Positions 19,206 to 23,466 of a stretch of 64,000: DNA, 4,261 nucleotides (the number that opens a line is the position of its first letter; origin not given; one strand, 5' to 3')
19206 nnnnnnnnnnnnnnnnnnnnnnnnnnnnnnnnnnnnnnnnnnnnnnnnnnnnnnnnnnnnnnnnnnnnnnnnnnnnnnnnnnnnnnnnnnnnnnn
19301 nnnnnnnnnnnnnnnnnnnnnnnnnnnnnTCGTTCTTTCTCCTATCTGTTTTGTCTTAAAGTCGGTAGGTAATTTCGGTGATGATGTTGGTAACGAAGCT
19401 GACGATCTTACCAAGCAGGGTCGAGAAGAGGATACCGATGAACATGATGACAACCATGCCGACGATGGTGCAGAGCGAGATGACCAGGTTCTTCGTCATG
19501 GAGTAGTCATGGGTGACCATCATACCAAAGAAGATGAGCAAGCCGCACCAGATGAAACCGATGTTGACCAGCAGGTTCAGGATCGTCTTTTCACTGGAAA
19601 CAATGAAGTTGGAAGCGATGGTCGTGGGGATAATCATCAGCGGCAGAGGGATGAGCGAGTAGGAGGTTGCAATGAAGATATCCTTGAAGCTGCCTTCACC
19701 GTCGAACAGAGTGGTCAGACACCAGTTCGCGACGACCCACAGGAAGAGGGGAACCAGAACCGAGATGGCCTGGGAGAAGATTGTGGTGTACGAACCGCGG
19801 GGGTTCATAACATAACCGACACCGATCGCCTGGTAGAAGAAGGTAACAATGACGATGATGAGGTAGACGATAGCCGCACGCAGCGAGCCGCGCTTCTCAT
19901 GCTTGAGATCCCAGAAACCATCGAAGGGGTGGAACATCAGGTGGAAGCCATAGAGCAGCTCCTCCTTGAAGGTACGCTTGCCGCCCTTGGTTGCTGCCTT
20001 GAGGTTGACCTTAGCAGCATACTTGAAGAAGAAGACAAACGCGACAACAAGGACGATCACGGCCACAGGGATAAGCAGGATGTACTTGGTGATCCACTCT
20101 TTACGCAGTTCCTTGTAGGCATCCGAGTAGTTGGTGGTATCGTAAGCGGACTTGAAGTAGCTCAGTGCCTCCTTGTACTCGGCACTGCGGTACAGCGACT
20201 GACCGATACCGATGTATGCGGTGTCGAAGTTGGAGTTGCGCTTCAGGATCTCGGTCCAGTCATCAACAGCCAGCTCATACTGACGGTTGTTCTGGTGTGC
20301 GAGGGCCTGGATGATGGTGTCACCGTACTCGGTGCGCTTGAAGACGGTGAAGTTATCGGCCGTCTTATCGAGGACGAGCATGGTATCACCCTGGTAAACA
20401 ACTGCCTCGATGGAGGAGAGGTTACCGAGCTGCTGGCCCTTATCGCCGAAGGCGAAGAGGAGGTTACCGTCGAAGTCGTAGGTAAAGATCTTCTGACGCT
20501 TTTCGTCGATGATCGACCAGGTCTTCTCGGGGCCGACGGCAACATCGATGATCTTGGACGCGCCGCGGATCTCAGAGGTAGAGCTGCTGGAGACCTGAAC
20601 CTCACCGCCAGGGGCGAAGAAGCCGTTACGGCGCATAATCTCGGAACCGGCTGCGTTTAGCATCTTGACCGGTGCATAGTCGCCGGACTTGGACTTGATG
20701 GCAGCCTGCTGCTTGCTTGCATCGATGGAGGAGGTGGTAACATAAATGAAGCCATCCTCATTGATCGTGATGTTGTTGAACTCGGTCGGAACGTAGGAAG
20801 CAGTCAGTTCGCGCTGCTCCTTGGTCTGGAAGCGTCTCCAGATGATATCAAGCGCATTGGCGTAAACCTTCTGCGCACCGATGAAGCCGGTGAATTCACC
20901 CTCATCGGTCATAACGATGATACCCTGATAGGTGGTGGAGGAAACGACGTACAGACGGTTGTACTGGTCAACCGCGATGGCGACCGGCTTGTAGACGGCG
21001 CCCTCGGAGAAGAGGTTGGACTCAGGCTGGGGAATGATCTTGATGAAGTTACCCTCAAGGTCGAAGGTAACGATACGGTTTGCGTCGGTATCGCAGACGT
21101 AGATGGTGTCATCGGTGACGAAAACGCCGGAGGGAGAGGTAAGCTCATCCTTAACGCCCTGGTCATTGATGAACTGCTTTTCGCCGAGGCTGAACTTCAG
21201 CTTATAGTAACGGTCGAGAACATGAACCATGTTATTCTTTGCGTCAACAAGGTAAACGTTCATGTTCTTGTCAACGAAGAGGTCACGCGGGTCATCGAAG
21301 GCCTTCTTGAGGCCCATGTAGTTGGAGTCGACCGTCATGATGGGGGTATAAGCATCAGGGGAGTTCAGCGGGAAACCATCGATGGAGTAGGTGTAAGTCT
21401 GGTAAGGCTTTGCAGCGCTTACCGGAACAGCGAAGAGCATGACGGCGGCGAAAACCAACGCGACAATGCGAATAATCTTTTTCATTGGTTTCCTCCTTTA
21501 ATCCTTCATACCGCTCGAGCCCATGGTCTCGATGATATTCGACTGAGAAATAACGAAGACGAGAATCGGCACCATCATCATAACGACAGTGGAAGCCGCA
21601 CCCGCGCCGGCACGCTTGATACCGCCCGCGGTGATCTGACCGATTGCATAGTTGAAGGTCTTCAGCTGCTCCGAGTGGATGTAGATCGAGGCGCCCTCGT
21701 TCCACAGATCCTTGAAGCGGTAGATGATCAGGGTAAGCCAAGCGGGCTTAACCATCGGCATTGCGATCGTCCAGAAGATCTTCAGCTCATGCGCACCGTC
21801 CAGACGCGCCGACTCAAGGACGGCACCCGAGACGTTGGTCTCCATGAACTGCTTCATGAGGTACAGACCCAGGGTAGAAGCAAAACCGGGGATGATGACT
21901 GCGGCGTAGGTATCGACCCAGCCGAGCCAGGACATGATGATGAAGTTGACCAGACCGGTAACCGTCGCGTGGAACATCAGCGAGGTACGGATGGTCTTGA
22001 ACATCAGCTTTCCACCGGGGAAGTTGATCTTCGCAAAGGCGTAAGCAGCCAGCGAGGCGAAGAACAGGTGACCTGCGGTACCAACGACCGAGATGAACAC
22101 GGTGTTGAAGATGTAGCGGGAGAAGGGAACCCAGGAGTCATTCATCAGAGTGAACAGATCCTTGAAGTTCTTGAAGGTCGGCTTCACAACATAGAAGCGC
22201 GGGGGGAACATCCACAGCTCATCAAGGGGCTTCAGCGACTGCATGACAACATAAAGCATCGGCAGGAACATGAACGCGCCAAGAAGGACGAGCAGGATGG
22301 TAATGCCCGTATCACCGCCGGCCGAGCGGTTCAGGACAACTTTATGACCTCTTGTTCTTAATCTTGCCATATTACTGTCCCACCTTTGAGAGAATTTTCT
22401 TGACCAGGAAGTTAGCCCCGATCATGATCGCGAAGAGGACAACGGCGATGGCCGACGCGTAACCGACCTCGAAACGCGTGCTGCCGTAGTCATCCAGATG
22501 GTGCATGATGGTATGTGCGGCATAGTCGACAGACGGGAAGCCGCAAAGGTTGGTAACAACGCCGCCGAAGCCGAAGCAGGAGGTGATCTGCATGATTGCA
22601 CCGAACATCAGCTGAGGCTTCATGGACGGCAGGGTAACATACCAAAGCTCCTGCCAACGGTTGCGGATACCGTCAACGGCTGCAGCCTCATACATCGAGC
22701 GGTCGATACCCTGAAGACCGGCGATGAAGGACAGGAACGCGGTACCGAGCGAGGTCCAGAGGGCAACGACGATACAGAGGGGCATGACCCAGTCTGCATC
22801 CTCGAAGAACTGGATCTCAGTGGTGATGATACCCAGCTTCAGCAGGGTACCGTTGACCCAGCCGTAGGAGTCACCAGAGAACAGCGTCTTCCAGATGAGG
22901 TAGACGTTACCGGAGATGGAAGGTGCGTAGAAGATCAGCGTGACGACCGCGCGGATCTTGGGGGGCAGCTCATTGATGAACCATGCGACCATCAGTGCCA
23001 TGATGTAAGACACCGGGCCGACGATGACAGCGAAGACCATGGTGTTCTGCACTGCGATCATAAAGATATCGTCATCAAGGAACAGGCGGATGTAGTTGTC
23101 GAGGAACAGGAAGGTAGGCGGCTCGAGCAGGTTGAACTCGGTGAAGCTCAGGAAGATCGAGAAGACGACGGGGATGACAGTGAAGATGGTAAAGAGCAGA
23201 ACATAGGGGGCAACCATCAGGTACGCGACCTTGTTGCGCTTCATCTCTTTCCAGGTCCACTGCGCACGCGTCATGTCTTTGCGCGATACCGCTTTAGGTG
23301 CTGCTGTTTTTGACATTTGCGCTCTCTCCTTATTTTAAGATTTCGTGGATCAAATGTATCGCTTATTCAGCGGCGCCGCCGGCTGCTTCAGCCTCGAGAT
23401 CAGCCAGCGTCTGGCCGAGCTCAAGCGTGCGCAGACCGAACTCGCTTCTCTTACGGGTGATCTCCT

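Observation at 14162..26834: Seven-gene glycan-uptake operon: two permease pairs, one CBM-fused binding protein, two unusual exported proteins, no ATPase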

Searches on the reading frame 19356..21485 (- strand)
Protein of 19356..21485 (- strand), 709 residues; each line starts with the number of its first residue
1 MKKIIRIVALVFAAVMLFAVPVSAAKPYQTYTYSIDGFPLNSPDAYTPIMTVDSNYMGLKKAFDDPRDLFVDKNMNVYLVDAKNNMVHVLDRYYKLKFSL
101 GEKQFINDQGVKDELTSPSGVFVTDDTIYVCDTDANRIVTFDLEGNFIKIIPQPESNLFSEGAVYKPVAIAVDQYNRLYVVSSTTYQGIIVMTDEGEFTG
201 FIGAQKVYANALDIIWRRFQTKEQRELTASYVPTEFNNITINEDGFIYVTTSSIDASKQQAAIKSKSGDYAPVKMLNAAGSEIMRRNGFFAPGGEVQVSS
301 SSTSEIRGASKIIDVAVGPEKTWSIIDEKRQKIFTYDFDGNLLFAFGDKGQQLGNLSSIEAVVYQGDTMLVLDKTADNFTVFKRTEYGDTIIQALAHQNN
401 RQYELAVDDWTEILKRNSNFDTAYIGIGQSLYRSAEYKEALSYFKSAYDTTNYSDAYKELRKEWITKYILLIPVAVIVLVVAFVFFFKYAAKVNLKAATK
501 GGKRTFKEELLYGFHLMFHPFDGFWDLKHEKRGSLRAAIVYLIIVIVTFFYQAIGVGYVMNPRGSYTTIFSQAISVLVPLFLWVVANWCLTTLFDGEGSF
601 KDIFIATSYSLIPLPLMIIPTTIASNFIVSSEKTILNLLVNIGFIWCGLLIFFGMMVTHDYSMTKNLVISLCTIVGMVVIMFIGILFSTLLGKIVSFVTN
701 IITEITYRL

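Call 3: search_protein_families(library=pfam, proteins=[window:19356-21485:-], max_evalue=0.01)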
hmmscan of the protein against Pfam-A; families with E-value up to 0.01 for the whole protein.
window:19356-21485:- (709 aa): 8 families
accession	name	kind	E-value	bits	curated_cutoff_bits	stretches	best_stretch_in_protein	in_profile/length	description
PF04893.22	Yip1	-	3.7e-16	59.9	28.6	1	515-682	2-170/173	Yip1 domain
PF13432.12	TPR_16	-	8.2e-05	23.4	32.7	1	393-452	3-62/65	Tetratricopeptide repeat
PF01436.27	NHL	-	0.0001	22.6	20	0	115-141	1-28/28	NHL repeat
PF07719.23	TPR_2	-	0.0002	21.7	27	0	423-447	3-27/34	Tetratricopeptide repeat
PF00515.34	TPR_1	-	0.00022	21.3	27.8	0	394-420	8-34/34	Tetratricopeptide repeat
PF06739.17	SBBP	-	0.00093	19.5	20.5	0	165-185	13-33/38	Beta-propeller repeat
PF08450.18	SGL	-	0.0018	18.3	26.3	0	75-158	146-227/246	SMP-30/Gluconolactonase/LRE-like region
PF15869.11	TolB_like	-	0.0043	16.9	29.2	0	91-142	39-93/296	TolB-like 6-blade propeller-like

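Call 4: search_protein_families(library=ncbifam, proteins=[window:19356-21485:-], max_evalue=0.01)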
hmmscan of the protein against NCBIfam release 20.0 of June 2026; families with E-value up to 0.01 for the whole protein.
window:19356-21485:- (709 aa): 3 families
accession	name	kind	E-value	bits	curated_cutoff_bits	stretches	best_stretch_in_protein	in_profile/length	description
NF035926.1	scyF_NHL_VPEP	equivalog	5.1e-11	42.3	350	1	62-206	150-287/376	scytonemin biosynthesis PEP-CTERM protein ScyF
NF047780.1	LIC12708_fam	subfamily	1.2e-05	24.4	150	1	87-191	26-146/391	LIC_12708 family protein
TIGR02917.1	PEP_TPR_lipo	equivalog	0.0069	14.3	312.2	1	376-450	250-324/899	XrtA/PEP-CTERM system TPR-repeat protein PrsT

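Call 58: search_solved_structures(query=window:19356-21482:-, max_evalue=1)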
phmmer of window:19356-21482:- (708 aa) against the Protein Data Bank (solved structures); distinct sequences matched with E-value up to 1: 47.
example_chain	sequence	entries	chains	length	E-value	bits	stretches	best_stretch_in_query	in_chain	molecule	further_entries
6d69_A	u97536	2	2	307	2.3e-07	32.7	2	79-202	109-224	NHL Repeat Region of D. melanogaster Thin | Thin, isoform D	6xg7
7djl_C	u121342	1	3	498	9.3e-06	27.4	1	123-181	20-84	Protein SUPPRESSOR OF QUENCHING 1, chloroplastic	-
7djm_A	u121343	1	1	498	9.3e-06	27.4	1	123-181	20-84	Protein SUPPRESSOR OF QUENCHING 1, chloroplastic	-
4zlr_A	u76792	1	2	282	1.7e-05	26.6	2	104-213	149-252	Brain tumor protein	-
1q7f_A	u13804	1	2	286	1.7e-05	26.5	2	104-213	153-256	brain tumor CG10719-PA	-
5ex7_A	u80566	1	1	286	1.7e-05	26.5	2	103-213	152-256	Brain tumor protein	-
6g7w_A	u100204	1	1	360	2.2e-05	26.1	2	53-151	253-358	NHL repeat-containing protein 2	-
7djk_A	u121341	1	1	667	2.9e-05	25.8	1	123-181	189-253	Protein SUPPRESSOR OF QUENCHING 1, chloroplastic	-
7djj_A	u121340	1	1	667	2.9e-05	25.8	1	123-181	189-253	Protein SUPPRESSOR OF QUENCHING 1, chloroplastic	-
6gc1_A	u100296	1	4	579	0.00011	23.8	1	53-151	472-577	NHL repeat-containing protein 2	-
6vfj_B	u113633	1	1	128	0.00033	22.3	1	400-448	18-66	I53_dn5B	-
6fpt_A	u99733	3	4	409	0.00037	22.1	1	58-149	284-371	E3 ubiquitin-protein ligase TRIM71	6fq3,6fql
8pkr_A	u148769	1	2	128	0.00064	21.3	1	64-187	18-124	non-specific serine/threonine protein kinase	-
7qrw_A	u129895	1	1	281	0.00091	20.8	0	64-154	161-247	Isoform 4 of Tripartite motif-containing protein 3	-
1rwi_B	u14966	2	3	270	0.00099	20.7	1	63-192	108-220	Serine/threonine-protein kinase pknD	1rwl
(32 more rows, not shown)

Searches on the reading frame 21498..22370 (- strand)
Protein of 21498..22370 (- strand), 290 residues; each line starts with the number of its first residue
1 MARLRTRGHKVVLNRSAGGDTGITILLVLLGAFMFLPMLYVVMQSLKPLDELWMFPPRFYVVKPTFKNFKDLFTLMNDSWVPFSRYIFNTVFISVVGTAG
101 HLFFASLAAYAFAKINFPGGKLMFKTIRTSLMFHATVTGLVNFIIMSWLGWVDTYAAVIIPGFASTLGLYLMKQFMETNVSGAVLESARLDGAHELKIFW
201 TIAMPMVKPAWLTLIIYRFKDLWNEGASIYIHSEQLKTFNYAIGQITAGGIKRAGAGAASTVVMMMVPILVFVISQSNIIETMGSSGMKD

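Call 3: search_protein_families(library=pfam, proteins=[window:21498-22370:-], max_evalue=0.01)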
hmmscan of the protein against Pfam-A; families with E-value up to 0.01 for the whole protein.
window:21498-22370:- (290 aa): 1 family
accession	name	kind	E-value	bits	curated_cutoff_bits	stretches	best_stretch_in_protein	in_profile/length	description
PF00528.27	BPD_transp_1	-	4.6e-05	23.7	26.4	1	112-277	43-176/184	Binding-protein-dependent transport system inner membrane component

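Call 4: search_protein_families(library=ncbifam, proteins=[window:21498-22370:-], max_evalue=0.01)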
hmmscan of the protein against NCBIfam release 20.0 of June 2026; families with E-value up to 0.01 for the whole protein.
window:21498-22370:- (290 aa): 9 families
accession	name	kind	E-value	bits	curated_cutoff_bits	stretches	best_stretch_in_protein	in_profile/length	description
NF008210.0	PRK10973.1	equivalog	4e-17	62.8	297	1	30-279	18-272/281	sn-glycerol-3-phosphate ABC transporter permease UgpE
NF040932.1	ABC_arch_GlcU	equivalog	8.5e-15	55.1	340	1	24-277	6-258/272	glucose ABC transporter permease GlcU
NF008231.0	PRK10998.1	equivalog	2.1e-11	44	261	1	76-290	74-296/296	maltose ABC transporter permease MalG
TIGR01097.1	PhnE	equivalog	2.5e-06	27.1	216.7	1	69-219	43-192/252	phosphonate ABC transporter, permease protein PhnE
NF006939.0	PRK09421.1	equivalog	3e-05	23.5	262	1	91-233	16-173/230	molybdate ABC transporter permease subunit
TIGR02141.1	modB_ABC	equivalog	4.4e-05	23.2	182.6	1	91-267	4-195/208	molybdate ABC transporter permease subunit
NF011624.0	PRK15050.1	equivalog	8.4e-05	21.8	247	0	24-140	29-128/297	2-aminoethylphosphonate ABC transporter permease subunit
TIGR02139.1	permease_CysT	equivalog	0.00036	20.2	246.1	0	53-278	20-256/265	sulfate ABC transporter permease subunit CysT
TIGR01581.1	Mo_ABC_porter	hypoth_equivalog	0.0049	16.4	210.3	1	98-240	34-193/225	ABC transporter permease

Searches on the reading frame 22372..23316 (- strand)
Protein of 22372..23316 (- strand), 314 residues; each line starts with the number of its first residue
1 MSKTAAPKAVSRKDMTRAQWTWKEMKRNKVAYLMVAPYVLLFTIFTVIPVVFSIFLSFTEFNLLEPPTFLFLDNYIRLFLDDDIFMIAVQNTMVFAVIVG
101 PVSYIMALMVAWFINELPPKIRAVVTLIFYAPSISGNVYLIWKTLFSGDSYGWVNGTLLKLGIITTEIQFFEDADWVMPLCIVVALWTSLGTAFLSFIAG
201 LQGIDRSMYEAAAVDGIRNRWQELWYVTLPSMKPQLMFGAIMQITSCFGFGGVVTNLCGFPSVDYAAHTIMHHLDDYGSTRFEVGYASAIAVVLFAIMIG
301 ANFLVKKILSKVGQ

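Call 3: search_protein_families(library=pfam, proteins=[window:22372-23316:-], max_evalue=0.01)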
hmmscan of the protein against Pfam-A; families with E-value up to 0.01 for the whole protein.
window:22372-23316:- (314 aa): 1 family
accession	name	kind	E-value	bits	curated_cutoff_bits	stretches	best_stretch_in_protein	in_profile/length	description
PF00528.27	BPD_transp_1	-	1e-09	38.9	26.4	1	105-308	35-178/184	Binding-protein-dependent transport system inner membrane component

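Call 4: search_protein_families(library=ncbifam, proteins=[window:22372-23316:-], max_evalue=0.01)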
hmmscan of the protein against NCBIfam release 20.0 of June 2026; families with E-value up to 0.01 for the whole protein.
window:22372-23316:- (314 aa): 12 families
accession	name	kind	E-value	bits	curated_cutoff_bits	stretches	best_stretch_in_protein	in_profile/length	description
NF007852.0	PRK10561.1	equivalog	1.2e-14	54.9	335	1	26-301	9-280/295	sn-glycerol-3-phosphate ABC transporter permease UgpA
NF040931.1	ABC_arch_GlcT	equivalog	1.6e-13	51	360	1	35-297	2-261/278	glucose ABC transporter permease GlcT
NF007044.0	PRK09497.1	equivalog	3.1e-12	46.6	348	1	28-311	8-280/285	spermidine/putrescine ABC transporter permease PotB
TIGR02140.1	permease_CysW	equivalog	3.7e-07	29.9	329.1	1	72-309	33-255/261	sulfate ABC transporter permease subunit CysW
TIGR00969.1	3a0106s02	subfamily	1.3e-06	28.1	240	1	72-300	47-261/272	sulfate ABC transporter permease subunit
NF043074.1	MMSYN1_0196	equivalog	8.4e-06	25.3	350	1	28-311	8-264/277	spermidine/putrescine ABC transporter permease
NF008232.0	PRK10999.1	equivalog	1.7e-05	23.8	392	1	73-237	268-433/520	maltose ABC transporter permease MalF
NF007963.0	PRK10683.1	equivalog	6.1e-05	22.6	489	1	33-300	32-300/317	putrescine ABC transporter permease PotH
NF008208.0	PRK10971.1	equivalog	0.00017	21.2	415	1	84-313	55-271/277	sulfate/thiosulfate ABC transporter permease CysT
TIGR02141.1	modB_ABC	equivalog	0.0015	18.2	182.6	1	98-305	13-202/208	molybdate ABC transporter permease subunit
NF007545.0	PRK10160.1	equivalog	0.0045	16.4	342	1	193-252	157-213/275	taurine ABC transporter permease TauC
NF008620.0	PRK11602.1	equivalog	0.0099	15.1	442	0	29-259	17-226/291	sulfate/thiosulfate ABC transporter permease CysW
